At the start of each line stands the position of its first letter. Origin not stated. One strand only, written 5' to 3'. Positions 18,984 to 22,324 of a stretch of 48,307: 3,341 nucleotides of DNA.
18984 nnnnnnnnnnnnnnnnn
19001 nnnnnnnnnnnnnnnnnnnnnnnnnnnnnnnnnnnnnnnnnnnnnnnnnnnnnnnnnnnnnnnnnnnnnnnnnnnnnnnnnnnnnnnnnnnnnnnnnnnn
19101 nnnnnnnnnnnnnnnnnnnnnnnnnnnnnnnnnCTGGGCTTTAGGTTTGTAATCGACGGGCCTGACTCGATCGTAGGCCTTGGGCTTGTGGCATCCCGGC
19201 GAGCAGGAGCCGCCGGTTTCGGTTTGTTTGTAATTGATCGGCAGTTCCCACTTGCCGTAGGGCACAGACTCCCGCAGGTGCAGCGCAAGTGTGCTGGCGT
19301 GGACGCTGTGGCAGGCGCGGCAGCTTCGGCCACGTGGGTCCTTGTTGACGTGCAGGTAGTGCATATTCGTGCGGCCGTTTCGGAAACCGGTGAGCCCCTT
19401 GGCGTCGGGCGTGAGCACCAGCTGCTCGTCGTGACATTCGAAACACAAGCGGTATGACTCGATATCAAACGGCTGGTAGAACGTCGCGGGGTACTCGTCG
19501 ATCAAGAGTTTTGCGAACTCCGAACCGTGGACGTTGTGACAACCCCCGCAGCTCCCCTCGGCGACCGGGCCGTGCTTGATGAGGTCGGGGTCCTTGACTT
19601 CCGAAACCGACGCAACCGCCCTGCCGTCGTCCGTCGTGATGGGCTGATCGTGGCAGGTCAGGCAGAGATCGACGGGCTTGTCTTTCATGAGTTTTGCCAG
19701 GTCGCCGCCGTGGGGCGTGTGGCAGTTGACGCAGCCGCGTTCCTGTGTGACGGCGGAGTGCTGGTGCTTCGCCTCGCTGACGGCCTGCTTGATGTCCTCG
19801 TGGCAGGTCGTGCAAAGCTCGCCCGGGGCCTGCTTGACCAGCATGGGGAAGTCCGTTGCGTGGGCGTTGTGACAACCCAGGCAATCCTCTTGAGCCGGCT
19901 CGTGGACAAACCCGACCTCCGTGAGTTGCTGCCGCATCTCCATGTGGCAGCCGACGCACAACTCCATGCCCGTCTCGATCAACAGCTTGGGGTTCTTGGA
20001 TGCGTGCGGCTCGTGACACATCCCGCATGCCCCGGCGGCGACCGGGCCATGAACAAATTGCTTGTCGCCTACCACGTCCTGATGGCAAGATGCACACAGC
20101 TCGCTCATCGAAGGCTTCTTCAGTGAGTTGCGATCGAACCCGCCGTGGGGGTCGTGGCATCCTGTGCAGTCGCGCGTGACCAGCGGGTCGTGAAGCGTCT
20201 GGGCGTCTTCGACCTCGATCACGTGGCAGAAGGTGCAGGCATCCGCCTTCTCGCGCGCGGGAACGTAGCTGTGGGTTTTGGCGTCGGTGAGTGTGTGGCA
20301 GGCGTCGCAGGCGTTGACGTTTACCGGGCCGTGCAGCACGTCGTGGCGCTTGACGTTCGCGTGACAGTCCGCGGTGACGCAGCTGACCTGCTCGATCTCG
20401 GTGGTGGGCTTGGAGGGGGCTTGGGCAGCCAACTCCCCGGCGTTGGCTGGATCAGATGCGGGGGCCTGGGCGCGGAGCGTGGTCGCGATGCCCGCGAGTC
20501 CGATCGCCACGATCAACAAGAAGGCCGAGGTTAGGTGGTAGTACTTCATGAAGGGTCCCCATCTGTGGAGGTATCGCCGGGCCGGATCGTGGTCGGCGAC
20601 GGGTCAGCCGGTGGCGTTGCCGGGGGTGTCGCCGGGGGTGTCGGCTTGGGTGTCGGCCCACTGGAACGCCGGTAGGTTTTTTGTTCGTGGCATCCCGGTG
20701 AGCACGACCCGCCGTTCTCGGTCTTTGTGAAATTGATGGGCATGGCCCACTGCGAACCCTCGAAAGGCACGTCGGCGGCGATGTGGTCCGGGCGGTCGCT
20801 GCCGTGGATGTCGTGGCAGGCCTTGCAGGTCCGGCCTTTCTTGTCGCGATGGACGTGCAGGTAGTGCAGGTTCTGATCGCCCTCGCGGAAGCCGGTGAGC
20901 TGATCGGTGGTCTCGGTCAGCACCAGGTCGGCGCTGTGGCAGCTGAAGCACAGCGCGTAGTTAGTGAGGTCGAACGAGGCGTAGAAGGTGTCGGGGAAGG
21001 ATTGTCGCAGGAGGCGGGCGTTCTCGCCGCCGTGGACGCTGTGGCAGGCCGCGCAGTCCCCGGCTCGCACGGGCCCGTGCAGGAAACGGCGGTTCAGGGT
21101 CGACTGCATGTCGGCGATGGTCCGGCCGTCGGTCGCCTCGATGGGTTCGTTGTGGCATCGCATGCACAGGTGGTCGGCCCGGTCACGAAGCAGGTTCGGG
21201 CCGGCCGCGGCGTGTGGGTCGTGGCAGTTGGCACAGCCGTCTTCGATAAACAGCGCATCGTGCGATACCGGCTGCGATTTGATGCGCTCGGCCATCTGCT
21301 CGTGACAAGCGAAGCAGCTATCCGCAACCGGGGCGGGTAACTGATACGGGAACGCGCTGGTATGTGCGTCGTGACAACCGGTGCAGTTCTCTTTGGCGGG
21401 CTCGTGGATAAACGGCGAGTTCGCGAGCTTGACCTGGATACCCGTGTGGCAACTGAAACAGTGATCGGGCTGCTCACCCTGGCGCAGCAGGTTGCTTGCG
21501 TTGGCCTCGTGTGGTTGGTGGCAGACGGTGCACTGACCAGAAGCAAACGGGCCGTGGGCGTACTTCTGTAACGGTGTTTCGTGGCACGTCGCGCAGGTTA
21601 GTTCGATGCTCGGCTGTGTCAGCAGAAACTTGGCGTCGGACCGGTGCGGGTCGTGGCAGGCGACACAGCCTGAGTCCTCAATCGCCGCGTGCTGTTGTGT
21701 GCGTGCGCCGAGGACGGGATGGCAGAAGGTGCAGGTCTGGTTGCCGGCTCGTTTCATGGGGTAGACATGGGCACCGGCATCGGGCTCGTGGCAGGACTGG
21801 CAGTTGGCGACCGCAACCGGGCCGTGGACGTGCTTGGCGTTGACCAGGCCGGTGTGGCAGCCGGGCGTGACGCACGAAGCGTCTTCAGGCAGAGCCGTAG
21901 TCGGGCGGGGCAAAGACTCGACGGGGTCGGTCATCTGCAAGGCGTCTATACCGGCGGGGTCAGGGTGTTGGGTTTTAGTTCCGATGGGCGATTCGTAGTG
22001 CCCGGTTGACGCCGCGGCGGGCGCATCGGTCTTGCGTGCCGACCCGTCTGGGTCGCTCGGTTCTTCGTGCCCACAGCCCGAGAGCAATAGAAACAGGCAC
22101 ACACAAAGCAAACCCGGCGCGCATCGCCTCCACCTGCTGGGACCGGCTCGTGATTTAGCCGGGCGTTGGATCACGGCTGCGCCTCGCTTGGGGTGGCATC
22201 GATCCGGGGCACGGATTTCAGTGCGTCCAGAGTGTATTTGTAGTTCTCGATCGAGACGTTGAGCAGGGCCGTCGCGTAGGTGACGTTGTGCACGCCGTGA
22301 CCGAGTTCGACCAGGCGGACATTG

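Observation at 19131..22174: Three paralogous 15-haem cytochromes with conserved non-canonical first (CX4CH) and last (CX3CH) motifs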

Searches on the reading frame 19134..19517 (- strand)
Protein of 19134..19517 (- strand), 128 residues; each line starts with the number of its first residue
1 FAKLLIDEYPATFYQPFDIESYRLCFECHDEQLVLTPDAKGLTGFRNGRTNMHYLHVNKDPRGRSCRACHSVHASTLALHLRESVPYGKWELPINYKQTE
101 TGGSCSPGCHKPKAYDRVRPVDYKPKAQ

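Call 50: search_protein_representatives(alignment_id=A3)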
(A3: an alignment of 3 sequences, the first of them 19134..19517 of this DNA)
Query: 3 sequences, 121 profile positions. Proteins with E-value up to 0.001 (for the whole library): 998; up to 1e-10: 811; up to 1e-30: 361. The best 150 are listed.
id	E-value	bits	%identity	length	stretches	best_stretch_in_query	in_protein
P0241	2.6e-66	237.6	-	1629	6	4-118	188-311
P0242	2.9e-59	214.8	-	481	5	3-120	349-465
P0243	2.2e-58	212.0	-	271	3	2-120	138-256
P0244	1.6e-52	193.0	-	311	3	2-120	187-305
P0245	1.7e-52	192.9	-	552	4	1-119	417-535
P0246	3.4e-51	188.8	-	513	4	4-120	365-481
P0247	6.3e-51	187.9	-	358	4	3-119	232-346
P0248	8.1e-50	184.3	-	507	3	2-120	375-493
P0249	5.6e-49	181.6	-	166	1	3-120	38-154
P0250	1.4e-48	180.4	-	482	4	3-120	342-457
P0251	1.7e-48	180.1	-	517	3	3-119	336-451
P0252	5.3e-48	178.5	-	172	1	3-119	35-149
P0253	6.7e-48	178.1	-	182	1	4-120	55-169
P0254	8.1e-48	177.9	-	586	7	3-120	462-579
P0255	8.3e-48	177.8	-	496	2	2-119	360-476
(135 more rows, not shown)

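Call 62: search_solved_structures(query=A3, max_evalue=1, show_alignments=2)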
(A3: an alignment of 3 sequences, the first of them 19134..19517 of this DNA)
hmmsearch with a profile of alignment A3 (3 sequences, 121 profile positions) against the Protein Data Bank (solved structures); distinct sequences matched with E-value up to 1: 1.
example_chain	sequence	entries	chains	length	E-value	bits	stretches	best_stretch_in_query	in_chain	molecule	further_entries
4oi3_A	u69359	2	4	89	0.84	13.2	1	51-93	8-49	Nickel responsive protein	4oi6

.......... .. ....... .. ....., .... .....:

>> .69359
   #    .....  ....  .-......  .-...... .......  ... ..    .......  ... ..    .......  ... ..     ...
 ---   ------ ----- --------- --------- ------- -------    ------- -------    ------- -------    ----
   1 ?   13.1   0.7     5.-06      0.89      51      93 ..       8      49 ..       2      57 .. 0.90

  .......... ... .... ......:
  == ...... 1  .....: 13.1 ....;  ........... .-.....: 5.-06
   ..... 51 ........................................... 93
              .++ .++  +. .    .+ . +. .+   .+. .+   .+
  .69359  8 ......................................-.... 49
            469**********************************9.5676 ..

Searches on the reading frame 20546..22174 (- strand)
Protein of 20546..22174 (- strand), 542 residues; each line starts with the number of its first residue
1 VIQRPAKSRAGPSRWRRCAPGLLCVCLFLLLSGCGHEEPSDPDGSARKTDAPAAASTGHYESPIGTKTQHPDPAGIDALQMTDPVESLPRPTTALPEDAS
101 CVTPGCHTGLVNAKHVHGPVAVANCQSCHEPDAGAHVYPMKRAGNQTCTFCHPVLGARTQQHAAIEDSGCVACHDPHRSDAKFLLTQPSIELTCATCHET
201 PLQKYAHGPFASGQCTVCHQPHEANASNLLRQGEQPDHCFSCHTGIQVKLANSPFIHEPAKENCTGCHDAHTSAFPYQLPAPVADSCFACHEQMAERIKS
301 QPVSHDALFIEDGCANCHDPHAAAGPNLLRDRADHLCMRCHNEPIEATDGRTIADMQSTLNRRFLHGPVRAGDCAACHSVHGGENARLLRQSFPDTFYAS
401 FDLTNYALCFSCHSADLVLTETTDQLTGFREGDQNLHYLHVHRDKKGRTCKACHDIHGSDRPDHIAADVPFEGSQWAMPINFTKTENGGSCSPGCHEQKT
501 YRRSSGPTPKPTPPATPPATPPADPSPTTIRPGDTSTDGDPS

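Call 5: search_protein_families(library=pfam, proteins=[window:20546-22174:-], max_evalue=0.01)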
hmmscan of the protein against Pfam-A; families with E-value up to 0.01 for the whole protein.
window:20546-22174:- (542 aa): 6 families
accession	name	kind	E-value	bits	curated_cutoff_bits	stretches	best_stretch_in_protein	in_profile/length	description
PF09699.15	Paired_CXXCH_1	-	1.4e-59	198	20.6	7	366-415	1-38/41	Doubled CXXCH motif (Paired_CXXCH_1)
PF14537.11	Cytochrom_c3_2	-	1.2e-13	51.8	25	2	257-342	2-79/79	Cytochrome c3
PF22113.1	Mtrc-MtrF_II-IV_dom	-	6.9e-13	48.9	30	1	285-457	7-166/176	Outer membrane cytochrome MtrC/MtrF-like, domains II/IV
PF14522.11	Cytochrome_C7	-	6e-12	45.7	24.8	2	285-342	14-67/67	Cytochrome c7 and related cytochrome c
PF02085.21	Cytochrom_CIII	-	0.0011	19.7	22.9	0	205-272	23-86/101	Class III cytochrome C family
PF22678.1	Cytochrom_c_NrfB-like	-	0.0068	17.3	27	0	285-328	34-75/89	Cytochrome c-type protein NrfB-like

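Call 6: search_protein_families(library=ncbifam, proteins=[window:20546-22174:-], max_evalue=0.01)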
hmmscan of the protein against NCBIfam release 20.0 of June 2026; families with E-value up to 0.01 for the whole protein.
window:20546-22174:- (542 aa): 4 families
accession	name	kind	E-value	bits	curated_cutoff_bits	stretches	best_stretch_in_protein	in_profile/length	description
TIGR01905.1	paired_CXXCH_1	subfamily_domain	7.5e-55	182.6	25.2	6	207-244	1-37/41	doubled CXXCH domain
TIGR03508.1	decahem_SO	subfamily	6.2e-36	124.2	192.2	3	214-356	96-234/258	DmsE family decaheme c-type cytochrome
NF041028.1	decahem_GSU2203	exception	7.9e-30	104.2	325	3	86-244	87-253/317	GSU2203 family decaheme c-type cytochrome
NF045713.1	CxxCH_16_HmcA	equivalog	2.7e-09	36.2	400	2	101-246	114-255/541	sulfate respiration complex hexadecaheme cytochrome HmcA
